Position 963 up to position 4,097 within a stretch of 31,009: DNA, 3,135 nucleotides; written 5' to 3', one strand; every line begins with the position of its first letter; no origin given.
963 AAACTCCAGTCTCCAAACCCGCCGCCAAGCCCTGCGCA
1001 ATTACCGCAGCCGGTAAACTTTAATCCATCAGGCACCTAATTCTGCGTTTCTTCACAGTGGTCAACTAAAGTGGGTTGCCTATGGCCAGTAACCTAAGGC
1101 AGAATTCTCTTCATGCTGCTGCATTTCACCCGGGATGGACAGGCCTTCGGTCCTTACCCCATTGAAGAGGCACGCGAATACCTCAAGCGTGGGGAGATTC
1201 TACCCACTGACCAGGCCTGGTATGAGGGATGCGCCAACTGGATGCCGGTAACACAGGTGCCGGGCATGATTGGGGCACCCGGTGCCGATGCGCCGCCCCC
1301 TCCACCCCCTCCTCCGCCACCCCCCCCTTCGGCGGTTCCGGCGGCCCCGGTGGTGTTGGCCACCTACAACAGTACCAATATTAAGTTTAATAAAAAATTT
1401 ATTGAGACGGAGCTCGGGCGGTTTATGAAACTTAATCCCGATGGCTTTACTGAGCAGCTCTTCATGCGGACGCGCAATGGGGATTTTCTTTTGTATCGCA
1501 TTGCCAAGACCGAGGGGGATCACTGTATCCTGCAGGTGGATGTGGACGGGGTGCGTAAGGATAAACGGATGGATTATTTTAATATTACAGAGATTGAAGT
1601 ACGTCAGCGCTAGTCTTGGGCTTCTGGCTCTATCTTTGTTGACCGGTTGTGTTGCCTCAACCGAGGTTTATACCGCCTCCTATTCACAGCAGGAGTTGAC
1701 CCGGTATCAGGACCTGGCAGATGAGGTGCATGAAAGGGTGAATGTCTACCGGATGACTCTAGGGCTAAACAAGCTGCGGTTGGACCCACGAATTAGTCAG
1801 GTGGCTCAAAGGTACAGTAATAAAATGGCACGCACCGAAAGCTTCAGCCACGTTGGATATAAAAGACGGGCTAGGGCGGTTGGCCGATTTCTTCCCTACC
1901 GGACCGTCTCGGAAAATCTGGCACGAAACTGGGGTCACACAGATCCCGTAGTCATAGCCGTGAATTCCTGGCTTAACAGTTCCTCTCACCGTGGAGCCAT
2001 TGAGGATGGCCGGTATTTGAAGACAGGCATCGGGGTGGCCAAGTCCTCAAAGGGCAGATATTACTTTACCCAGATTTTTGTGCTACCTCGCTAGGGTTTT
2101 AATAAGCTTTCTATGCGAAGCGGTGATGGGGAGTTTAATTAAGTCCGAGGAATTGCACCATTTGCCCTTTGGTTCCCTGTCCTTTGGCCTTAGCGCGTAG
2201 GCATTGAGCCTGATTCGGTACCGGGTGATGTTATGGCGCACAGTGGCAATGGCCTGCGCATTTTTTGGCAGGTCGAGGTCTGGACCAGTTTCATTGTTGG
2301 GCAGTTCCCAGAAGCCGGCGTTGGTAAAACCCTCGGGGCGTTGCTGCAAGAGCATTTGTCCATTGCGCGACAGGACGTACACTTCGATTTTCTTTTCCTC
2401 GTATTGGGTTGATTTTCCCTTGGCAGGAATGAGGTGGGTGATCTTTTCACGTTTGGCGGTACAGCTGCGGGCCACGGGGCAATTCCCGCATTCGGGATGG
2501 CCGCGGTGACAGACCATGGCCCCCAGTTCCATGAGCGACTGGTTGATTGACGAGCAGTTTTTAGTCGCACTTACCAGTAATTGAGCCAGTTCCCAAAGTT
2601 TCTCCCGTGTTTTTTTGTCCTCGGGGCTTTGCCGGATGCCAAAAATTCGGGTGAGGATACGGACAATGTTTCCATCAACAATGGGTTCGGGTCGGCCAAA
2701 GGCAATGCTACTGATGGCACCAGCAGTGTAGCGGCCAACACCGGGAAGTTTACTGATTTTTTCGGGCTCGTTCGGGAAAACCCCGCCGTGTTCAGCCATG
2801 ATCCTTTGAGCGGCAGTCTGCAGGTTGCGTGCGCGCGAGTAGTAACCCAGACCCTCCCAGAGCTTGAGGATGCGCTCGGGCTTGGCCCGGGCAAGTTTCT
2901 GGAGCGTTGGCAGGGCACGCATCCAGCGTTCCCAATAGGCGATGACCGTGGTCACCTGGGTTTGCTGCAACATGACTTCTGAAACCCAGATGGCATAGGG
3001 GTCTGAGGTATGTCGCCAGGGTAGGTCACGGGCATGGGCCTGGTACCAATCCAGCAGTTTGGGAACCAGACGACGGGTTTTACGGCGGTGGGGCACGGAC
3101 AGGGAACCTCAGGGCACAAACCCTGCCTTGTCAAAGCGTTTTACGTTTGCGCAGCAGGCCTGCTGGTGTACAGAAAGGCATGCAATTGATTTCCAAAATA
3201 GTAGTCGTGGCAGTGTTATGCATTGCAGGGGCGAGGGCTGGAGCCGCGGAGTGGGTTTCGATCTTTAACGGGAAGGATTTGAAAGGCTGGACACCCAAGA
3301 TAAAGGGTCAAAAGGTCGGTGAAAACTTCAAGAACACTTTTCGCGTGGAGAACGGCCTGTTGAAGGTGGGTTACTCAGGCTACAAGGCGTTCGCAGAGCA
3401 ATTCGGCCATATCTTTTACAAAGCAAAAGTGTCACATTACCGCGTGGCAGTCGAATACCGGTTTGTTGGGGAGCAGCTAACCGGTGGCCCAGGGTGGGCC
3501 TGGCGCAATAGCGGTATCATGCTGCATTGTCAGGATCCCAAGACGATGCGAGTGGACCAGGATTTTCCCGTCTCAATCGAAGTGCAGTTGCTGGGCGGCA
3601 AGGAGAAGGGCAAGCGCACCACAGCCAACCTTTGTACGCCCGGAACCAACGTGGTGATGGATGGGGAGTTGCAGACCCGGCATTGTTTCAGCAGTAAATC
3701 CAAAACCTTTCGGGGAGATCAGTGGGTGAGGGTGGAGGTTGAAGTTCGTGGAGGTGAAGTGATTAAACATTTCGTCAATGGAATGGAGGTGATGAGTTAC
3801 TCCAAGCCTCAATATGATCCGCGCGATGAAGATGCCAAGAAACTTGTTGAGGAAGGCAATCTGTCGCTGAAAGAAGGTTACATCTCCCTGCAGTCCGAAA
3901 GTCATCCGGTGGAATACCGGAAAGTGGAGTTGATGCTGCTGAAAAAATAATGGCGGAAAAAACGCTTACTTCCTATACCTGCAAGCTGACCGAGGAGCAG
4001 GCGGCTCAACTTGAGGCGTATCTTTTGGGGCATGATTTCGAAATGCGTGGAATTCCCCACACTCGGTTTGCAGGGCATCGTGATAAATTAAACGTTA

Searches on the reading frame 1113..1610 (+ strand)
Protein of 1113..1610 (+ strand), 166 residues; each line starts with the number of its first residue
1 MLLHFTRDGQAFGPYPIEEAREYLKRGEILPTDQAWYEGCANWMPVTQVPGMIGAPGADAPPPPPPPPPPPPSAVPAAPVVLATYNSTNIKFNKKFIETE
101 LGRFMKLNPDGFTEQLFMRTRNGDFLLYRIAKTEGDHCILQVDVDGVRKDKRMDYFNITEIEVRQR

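Call 60: search_protein_families(library=pfam, proteins=[window:1113-1610:+], max_evalue=0.001)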
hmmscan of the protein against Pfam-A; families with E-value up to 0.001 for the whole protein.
window:1113-1610:+ (166 aa): 1 family
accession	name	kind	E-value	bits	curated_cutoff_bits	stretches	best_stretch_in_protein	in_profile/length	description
PF14237.11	GYF_2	-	6.9e-12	45.4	25.8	1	4-51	2-49/50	GYF domain 2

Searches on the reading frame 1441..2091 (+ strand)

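Call 60: search_protein_families(library=pfam, proteins=[window:1441-2091:+], max_evalue=0.001)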
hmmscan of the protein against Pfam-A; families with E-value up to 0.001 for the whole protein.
window:1441-2091:+ (217 aa): 1 family
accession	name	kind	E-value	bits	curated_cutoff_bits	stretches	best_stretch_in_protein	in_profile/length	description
PF00188.32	CAP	-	2.6e-13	51.3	21.1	1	98-213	2-117/117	Cysteine-rich secretory protein family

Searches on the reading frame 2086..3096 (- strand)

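Call 60: search_protein_families(library=pfam, proteins=[window:2086-3096:-], max_evalue=0.001)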
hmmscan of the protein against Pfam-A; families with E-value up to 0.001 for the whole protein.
window:2086-3096:- (337 aa): 3 families
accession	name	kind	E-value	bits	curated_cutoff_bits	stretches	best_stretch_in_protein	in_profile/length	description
PF00730.31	HhH-GPD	-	8.5e-26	90.9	26.2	1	38-171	1-106/108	HhH-GPD superfamily base excision DNA repair protein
PF14815.12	NUDIX_4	-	4.3e-12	46.3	35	1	240-333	3-112/113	NUDIX domain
PF00633.29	HHH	-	1.3e-06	28.4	24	1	103-130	2-29/30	Helix-hairpin-helix motif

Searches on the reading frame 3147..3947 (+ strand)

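Call 60: search_protein_families(library=pfam, proteins=[window:3147-3947:+], max_evalue=0.001)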
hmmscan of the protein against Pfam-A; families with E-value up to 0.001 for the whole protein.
window:3147-3947:+ (267 aa): 1 family
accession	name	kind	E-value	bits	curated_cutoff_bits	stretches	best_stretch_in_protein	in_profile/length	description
PF06439.18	3keto-disac_hyd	-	3.2e-37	128.8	26.8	1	35-262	1-186/187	3-keto-disaccharide hydrolase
